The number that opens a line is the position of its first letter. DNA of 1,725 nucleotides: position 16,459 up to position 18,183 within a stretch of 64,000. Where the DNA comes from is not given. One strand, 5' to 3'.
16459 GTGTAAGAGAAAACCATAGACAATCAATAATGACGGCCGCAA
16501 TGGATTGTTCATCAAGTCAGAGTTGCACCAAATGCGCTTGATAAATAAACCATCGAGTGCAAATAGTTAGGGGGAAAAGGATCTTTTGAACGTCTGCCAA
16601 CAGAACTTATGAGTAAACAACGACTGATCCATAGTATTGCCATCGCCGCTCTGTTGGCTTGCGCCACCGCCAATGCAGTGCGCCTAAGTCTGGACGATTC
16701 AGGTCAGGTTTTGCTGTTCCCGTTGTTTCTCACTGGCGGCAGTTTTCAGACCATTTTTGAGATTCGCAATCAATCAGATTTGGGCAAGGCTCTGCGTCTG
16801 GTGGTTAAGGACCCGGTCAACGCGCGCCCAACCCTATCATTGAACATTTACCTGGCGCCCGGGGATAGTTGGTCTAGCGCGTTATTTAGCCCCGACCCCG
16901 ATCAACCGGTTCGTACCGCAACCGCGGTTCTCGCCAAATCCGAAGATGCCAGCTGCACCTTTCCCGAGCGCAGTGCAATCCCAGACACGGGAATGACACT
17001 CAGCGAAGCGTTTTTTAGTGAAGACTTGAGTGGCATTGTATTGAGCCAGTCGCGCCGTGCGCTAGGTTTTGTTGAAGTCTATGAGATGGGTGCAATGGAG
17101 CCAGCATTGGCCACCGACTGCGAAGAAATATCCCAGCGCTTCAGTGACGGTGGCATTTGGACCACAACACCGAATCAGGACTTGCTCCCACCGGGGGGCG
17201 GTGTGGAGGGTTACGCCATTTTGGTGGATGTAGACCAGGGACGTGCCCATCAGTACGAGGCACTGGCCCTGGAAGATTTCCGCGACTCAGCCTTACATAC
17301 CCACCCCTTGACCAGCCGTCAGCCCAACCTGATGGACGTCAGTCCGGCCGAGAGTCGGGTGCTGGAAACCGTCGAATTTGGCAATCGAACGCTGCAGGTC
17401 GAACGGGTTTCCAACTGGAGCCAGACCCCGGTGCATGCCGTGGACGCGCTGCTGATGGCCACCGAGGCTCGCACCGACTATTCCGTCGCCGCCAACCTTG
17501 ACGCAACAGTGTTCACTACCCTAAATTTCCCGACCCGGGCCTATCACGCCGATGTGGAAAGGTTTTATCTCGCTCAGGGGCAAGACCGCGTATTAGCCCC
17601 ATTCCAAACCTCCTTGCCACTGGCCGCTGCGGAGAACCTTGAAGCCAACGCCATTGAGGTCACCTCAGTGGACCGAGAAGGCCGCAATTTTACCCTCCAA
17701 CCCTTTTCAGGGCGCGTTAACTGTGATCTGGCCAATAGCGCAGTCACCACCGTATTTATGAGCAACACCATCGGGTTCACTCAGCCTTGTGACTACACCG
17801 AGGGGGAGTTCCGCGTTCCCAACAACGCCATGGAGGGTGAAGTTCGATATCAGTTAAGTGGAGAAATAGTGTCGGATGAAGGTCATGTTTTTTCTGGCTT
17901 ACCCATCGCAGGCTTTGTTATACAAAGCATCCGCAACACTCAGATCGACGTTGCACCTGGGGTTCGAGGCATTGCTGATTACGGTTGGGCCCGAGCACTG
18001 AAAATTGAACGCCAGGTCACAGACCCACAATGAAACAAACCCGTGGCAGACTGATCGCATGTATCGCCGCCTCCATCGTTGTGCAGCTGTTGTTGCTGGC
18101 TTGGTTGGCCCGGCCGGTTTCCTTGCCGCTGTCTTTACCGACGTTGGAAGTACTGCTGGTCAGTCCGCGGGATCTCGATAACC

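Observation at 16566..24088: Self-contained cell-surface-signalling operon bracketed by two paralogous uncharacterised secreted proteins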

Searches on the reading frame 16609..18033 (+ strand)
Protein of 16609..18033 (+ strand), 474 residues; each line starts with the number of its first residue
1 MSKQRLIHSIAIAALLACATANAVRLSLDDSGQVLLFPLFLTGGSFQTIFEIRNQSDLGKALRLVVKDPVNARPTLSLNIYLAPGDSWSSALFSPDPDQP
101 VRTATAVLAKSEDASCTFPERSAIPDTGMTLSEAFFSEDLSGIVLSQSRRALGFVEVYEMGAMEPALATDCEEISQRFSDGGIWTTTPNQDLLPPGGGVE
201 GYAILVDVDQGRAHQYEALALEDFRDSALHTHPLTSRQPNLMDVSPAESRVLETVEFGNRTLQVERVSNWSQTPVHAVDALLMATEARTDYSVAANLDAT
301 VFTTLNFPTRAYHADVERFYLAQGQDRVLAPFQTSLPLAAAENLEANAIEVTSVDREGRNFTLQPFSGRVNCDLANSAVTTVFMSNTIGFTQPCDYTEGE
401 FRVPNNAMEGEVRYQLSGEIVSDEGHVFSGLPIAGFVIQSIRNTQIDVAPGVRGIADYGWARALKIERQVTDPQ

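Call 10: search_protein_families(library=pfam, proteins=[window:16609-18033:+], max_evalue=0.1)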
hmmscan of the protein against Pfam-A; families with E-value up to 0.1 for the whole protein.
window:16609-18033:+ (474 aa): 0 families

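Call 11: search_protein_families(library=ncbifam, proteins=[window:16609-18033:+], max_evalue=0.1)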
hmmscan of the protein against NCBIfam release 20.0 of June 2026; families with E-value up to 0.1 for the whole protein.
window:16609-18033:+ (474 aa): 0 families

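Call 13: find_homologous_proteins(query=window:16609-18033:+, max_evalue=0.001)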
Query window:16609-18033:+ (474 aa): 15 proteins with E <= 0.001 among 8000 candidates.
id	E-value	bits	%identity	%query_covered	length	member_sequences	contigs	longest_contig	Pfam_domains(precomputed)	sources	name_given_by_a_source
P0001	0.0e+0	1058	100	100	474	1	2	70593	-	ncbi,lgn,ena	-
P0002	9.5e-249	843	79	100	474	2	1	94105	-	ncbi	ncbi:MAG: hypothetical protein AB8B96_10065 [Lysobacterales bacterium]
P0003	6.1e-231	785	74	100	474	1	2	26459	-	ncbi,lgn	-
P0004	1.1e-211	721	71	95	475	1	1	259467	-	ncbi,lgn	-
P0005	2.5e-210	717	68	100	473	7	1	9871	-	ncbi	ncbi:MAG: hypothetical protein AAGB27_07610 [Pseudomonadota bacterium]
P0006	2.9e-198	677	67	96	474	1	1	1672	-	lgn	-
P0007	3.1e-187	641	61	99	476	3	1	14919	-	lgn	-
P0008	5.3e-186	637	62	99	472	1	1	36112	-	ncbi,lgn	ncbi:MAG: hypothetical protein AAGA23_08785 [Pseudomonadota bacterium]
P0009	1.1e-170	586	56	96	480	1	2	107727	-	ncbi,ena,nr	ncbi:MAG: hypothetical protein QNJ40_04575 [Xanthomonadales bacterium]|nr:hypothetical protein [Xant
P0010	5.8e-143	495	50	98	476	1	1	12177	-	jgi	jgi:hypothetical protein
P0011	4.7e-141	489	49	95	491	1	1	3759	-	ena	-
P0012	4.5e-139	482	48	100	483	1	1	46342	-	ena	-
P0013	2.9e-124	433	44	100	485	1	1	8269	-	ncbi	-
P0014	5.3e-92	327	48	66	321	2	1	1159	-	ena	-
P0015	6.9e-87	310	40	89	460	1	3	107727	-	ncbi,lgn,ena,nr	ncbi:MAG: hypothetical protein QNJ40_04600 [Xanthomonadales bacterium]|nr:hypothetical protein [Xant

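Call 14: find_encoding_contigs(protein=window:16609-18033:+, flank=10000, max_places=4)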
Protein window:16609-18033:+ (474 aa): 4 contigs read that carry it; 3 places shown.
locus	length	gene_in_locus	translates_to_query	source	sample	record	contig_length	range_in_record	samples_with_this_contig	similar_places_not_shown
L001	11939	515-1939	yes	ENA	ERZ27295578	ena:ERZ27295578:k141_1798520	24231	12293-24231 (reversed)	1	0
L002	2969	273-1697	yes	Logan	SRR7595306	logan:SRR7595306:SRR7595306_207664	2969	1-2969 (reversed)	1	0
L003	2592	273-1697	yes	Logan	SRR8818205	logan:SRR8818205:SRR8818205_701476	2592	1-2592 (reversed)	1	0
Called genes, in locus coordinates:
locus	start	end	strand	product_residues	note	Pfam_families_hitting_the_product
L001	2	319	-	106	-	?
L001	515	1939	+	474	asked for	-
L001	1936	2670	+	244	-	PF13103:TonB_2, PF03544:TonB_C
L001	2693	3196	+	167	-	PF04542:Sigma70_r2, PF08281:Sigma70_r4_2, PF04545:Sigma70_r4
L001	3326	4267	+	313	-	PF16220:DUF4880 (weak), PF04773:FecR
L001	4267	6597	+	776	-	PF00593:TonB_dep_Rec_b-barrel, PF14905:OMP_b-brl_3 (faint)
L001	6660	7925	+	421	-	-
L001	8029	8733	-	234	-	-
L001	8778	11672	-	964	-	PF00311:PEPcase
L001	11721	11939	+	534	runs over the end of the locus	PF00732:GMC_oxred_N, PF05199:GMC_oxred_C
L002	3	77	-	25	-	?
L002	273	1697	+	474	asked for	-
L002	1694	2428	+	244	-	PF13103:TonB_2, PF03544:TonB_C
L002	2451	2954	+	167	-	PF04542:Sigma70_r2, PF08281:Sigma70_r4_2, PF04545:Sigma70_r4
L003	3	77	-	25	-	?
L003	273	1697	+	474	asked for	-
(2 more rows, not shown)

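Call 16: find_encoding_contigs(protein=P0009, flank=10000, max_places=2)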
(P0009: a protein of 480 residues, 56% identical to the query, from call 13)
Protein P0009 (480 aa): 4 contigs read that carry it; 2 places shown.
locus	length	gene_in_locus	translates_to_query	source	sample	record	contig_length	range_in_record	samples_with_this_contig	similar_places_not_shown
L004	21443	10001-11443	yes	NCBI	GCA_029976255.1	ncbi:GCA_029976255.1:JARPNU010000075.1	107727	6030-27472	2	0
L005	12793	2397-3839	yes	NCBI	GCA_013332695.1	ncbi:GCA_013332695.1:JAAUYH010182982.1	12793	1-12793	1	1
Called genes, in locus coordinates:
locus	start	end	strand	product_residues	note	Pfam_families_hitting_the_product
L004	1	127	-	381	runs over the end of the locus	PF01546:Peptidase_M20, PF07687:M20_dimer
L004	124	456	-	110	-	PF03960:ArsC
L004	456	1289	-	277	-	PF14805:THDPS_N_2, PF00132:Hexapep (weak), PF14602:Hexapep_2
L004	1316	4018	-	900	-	PF01909:NTP_transf_2 (weak), PF08335:GlnD_UR_UTase, PF27444:GlnD_3rd, PF01966:HD, PF27446:GlnD_5th, PF01842:ACT (faint)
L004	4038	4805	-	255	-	PF00557:Peptidase_M24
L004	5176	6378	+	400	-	PF00318:Ribosomal_S2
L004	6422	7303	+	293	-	PF00889:EF_TS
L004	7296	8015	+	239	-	PF00696:AA_kinase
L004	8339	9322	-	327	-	PF01040:UbiA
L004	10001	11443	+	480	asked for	-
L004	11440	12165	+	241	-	PF13103:TonB_2, PF03544:TonB_C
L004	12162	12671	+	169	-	PF04542:Sigma70_r2, PF08281:Sigma70_r4_2, PF04545:Sigma70_r4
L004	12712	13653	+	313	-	PF04773:FecR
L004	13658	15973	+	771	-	-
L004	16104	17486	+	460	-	-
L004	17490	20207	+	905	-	PF09826:Beta_propel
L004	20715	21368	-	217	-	-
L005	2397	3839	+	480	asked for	-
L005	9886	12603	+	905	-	PF09826:Beta_propel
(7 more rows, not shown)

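Call 17: find_encoding_contigs(protein=P0012, flank=10000, max_places=2)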
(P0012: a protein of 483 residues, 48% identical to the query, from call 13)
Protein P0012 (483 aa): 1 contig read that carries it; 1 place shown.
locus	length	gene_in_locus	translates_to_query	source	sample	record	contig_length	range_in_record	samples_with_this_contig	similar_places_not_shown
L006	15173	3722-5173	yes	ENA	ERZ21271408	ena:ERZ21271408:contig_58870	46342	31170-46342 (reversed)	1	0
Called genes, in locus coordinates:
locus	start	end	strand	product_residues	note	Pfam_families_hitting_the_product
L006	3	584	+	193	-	?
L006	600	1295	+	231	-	PF13085:Fer2_3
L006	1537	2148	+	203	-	PF07681:DoxX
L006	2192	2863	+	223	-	-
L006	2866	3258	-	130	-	PF21631:A9CJY8-like_N, PF13840:ACT_7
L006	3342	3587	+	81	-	-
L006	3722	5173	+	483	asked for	-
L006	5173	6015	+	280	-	PF13103:TonB_2, PF03544:TonB_C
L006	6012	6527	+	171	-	PF07638:Sigma70_ECF, PF04542:Sigma70_r2, PF08281:Sigma70_r4_2, PF04545:Sigma70_r4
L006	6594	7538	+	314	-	PF16220:DUF4880 (faint), PF04773:FecR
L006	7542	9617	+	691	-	PF07715:Plug (weak), PF00593:TonB_dep_Rec_b-barrel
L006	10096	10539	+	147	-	-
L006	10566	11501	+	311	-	-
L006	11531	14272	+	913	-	PF09826:Beta_propel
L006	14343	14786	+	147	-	PF03203:MerC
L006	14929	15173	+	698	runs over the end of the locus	PF00884:Sulfatase, PF01663:Phosphodiest, PF13181:TPR_8 (faint), PF07719:TPR_2 (faint), PF13432:TPR_16 (faint), PF00515:TPR_1 (faint), PF13176:TPR_7 (faint), PF14559:TPR_19, +5 more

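Call 18: find_encoding_contigs(protein=P0013, flank=10000, max_places=2)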
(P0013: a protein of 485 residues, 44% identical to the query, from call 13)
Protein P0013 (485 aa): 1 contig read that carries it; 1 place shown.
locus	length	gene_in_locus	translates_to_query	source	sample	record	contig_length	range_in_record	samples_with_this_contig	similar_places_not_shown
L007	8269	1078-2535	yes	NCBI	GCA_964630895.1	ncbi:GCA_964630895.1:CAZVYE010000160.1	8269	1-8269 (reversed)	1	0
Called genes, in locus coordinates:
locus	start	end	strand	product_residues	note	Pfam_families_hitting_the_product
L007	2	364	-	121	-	?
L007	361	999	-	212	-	PF01625:PMSR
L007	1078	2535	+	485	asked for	-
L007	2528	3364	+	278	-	PF13103:TonB_2 (weak), PF03544:TonB_C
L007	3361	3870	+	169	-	PF04542:Sigma70_r2, PF08281:Sigma70_r4_2, PF04545:Sigma70_r4 (weak)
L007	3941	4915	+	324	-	PF04773:FecR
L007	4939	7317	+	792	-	PF00593:TonB_dep_Rec_b-barrel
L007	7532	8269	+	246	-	?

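Call 24: search_solved_structures(query=A1, max_evalue=10)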
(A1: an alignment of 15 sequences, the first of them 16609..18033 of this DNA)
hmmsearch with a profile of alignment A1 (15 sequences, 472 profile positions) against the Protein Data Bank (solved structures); distinct sequences matched with E-value up to 10: 1.
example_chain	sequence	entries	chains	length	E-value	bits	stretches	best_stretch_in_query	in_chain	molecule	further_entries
3ihg_A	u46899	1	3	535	0.9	11.1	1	171-206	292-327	RdmE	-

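Call 33: predict_structure(alignment_id=A1)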
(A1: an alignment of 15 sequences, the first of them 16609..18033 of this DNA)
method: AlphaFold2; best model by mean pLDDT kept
length: 474 residues; sequences in the alignment: 15
mean_pLDDT: 80.6   pTM: 0.84
mean pLDDT of the five models: 80.6, 79.1, 72.4, 69.7, 65.7
residues with pLDDT >= 90: 170; 70-90: 204; 50-70: 73; < 50: 27
segments of 3 or more residues with pLDDT < 50: 17-20, 365-367, 386-402
pLDDT, mean of each block of 10 residues (from residue 1): 65 55 85 92 86 96 92 91 95 86 86 83 84 85 68 92 95 92 91 95 82 82 94 87 93 77 86 93 90 68 81 84 80 84 79 74 53 65 49 38 58 87 94 81 68 65 84 75
secondary structure, 60 per line:
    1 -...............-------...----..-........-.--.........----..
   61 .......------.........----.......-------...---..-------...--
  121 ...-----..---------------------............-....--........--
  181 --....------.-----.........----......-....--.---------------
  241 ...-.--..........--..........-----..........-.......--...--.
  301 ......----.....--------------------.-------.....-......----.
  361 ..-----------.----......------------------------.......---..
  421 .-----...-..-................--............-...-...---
elements in order: H2-16 E24-26 E34-41 E46-54 E59-67 E74-82 E87-93 E116-118 E152-163 H165-168 H171-178 H183-186 E199-207 E212-217 E219-222 E248-257 E260-269 H275-282 E286-292 E300-306 H311-314 H344-347 E350-355 E360-362 E379-384 E409-415 E419-421 E427-429 E434-449 E452-463 E465-467 E469-471

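Call 35: fold_search(model_id=the predicted structure, library=pdb)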
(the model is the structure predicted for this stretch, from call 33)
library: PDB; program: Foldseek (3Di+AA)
matches with E <= 10: 531; with E <= 0.001: 0
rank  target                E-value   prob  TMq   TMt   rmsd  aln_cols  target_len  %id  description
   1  3ldk_A                5.1e-03  0.14  0.15  0.13  18.3       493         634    7  Crystal Structure of A. japonicus CB05 (released 2010-05-12)
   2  9fth_A                5.4e-03  0.07  0.09  0.08  23.7       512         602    6  Open conformation of the pentameric ligand-gated ion channel, DeCLIC at pH 5 with 10mM Ca2+ (released 2024-09-11)
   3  5ik4                  8.9e-03  0.12  0.12  0.14  21.8       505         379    8  Laminin A2LG45 C-form, Apo. (released 2016-08-10)
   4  9ayr_B                9.4e-03  0.06  0.09  0.10  25.1       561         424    6  Structure of a Ric1-Rgp1-Rab6 activation intermediate (released 2024-12-11)
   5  5hcc_B                1.2e-02  0.06  0.08  0.06  27.2       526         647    7  Ternary complex of human Complement C5 with Ornithodoros moubata OmCI and Dermacentor andersoni RaCI3. (released 2016-03-30)
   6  1s2b                  2.3e-02  0.41  0.16  0.30   9.4       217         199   11  Structure of SCP-B the first member of the Eqolisin family of Peptidases to have its structure determined (released 2004-04-27)
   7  6v4s_C                2.5e-02  0.09  0.13  0.11  21.1       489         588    8  A Closed pore conformation of a Pentameic ligand-gated ion channel with additional N-terminal domain (released 2020-06-03)
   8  2yro_MODEL_1_A        3.7e-02  0.63  0.16  0.38   5.9       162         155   10  Solution structure of the C-terminal Gal-bind lectin protein from Human Galectin-8 (released 2008-02-12)
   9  8hsv_A                3.9e-02  0.04  0.09  0.11  23.4       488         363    8  The structure of rat beta-arrestin1 in complex with a rat Mdm2 peptide (released 2023-07-19)
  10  2ifr_A                4.4e-02  0.16  0.16  0.28  14.0       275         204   11  Crystal structure of Scytalido-glutamic peptidase with a peptide based transition state analog (released 2006-10-03)
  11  6v4s_B                4.9e-02  0.08  0.14  0.12  21.0       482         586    7  A Closed pore conformation of a Pentameic ligand-gated ion channel with additional N-terminal domain (released 2020-06-03)
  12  9c6e                  5.8e-02  0.06  0.10  0.12  23.5       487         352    8  High-resolution structure of bovine (3-367)Arrestin-1 in a pre-activated conformation (released 2024-11-06)
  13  5dg2_A                6.1e-02  0.54  0.14  0.41   6.3       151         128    9  Sugar binding protein - human galectin-2 (dimer) (released 2016-09-14)
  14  3asi                  6.1e-02  0.07  0.13  0.15  24.5       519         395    8  Alpha-Neurexin-1 ectodomain fragment; LNS5-EGF3-LNS6 (released 2011-04-13)
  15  8cml_E                7.2e-02  0.02  0.09  0.07  28.9       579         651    7  Cryo-EM structure of complement C5 in complex with nanobodies UNbC5-1 and UNbC5-2 (released 2023-09-27)
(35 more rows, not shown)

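Call 36: search_protein_representatives(alignment_id=A1)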
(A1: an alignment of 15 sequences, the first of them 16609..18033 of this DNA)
Query: 15 sequences, 472 profile positions. Proteins with E-value up to 0.001 (for the whole library): 2695; up to 1e-10: 1775; up to 1e-30: 665. The best 150 are listed.
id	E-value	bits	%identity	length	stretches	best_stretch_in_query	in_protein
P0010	4.6e-225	764.0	-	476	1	9-472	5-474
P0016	2.1e-139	481.5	-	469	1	9-465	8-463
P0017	1.5e-115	402.9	-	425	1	9-447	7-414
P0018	1.8e-111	389.4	-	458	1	10-467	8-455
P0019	1.3e-110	386.6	-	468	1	9-462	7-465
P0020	9.1e-109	380.5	-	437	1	10-443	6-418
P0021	1.8e-100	353.2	-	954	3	12-357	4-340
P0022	3.2e-100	352.3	-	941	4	10-330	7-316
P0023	3.9e-99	348.7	-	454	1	13-465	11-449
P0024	4.4e-98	345.2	-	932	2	16-469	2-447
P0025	2.9e-94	332.6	-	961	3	9-332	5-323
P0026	5.6e-94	331.7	-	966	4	9-318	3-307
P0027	1.9e-93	330.0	-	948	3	8-445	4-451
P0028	3.0e-93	329.3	-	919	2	9-358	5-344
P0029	1.6e-91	323.6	-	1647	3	19-316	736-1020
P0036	1.2e-76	274.6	-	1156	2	19-445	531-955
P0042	1.2e-56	208.6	-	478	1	10-445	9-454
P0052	3.7e-51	190.5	-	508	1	8-465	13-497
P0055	5.1e-51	190.1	-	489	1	7-467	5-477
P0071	4.4e-48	180.4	-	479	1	3-458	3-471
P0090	3.0e-46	174.3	-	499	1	3-467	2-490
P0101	1.1e-45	172.5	-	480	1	8-442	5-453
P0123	1.3e-44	169.0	-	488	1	8-461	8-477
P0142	1.3e-43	165.7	-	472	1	4-458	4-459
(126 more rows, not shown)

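Call 39: search_protein_families(library=pfam, proteins=[P0016, P0021, P0029, P0036, P0042, P0052, P0071, P0090, P0123], max_evalue=0.01)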
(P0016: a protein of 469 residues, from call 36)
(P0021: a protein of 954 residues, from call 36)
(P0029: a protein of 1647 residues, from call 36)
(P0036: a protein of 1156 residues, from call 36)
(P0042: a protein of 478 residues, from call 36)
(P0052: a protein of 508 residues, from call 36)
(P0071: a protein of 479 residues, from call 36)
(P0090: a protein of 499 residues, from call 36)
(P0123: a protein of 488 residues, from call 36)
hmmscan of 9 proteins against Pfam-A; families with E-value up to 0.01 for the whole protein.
P0016 (469 aa): 0 families

P0021 (954 aa): 0 families

P0029 (1647 aa): 1 family
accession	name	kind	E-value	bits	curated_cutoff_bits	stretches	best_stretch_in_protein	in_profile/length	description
PF03382.20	DUF285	-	3.4e-80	266.1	25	4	317-422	3-109/120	Mycoplasma protein of unknown function, DUF285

P0036 (1156 aa): 1 family
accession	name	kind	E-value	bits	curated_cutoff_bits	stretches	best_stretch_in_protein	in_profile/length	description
PF03382.20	DUF285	-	6.4e-105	345.9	25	6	153-249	15-110/120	Mycoplasma protein of unknown function, DUF285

P0042 (478 aa): 0 families

P0052 (508 aa): 0 families

P0071 (479 aa): 0 families

P0090 (499 aa): 0 families

P0123 (488 aa): 0 families

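Call 42: list_cluster_members(proteins=[P0042, P0052, P0071, P0090, P0123, P0021, P0016, P0055, P0101, P0142])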
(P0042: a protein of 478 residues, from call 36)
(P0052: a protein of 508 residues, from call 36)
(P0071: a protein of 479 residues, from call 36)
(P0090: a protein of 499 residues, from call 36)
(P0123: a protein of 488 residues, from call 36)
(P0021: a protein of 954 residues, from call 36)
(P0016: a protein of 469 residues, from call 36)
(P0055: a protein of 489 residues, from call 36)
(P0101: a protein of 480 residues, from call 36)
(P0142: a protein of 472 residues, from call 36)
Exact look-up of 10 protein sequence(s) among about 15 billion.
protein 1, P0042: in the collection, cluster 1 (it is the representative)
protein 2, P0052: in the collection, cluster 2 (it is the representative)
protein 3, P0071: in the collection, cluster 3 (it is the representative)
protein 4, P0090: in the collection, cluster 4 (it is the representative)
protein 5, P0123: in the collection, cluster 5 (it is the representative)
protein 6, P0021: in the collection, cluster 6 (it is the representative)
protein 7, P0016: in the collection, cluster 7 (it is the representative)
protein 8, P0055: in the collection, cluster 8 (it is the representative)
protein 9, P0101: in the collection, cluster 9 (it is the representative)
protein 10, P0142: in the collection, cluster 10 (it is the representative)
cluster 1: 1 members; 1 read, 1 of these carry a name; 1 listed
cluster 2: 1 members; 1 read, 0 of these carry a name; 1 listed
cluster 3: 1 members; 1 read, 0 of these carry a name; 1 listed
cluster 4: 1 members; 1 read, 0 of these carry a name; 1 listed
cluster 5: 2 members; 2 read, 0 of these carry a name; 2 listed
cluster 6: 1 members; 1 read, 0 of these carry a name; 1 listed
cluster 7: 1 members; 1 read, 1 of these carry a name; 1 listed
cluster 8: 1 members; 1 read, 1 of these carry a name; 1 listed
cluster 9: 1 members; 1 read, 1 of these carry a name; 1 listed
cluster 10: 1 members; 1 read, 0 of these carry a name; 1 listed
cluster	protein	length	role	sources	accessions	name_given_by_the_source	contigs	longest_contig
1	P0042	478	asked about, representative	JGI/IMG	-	hypothetical protein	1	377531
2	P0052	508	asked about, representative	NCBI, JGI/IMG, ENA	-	-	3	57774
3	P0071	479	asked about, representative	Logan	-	-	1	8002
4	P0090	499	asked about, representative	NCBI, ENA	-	-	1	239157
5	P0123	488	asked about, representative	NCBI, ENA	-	-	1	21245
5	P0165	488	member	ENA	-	-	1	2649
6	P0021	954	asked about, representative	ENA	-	-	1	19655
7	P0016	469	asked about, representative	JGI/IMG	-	hypothetical protein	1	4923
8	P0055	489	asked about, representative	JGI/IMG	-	hypothetical protein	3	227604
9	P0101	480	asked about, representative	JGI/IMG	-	hypothetical protein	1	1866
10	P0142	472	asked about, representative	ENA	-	-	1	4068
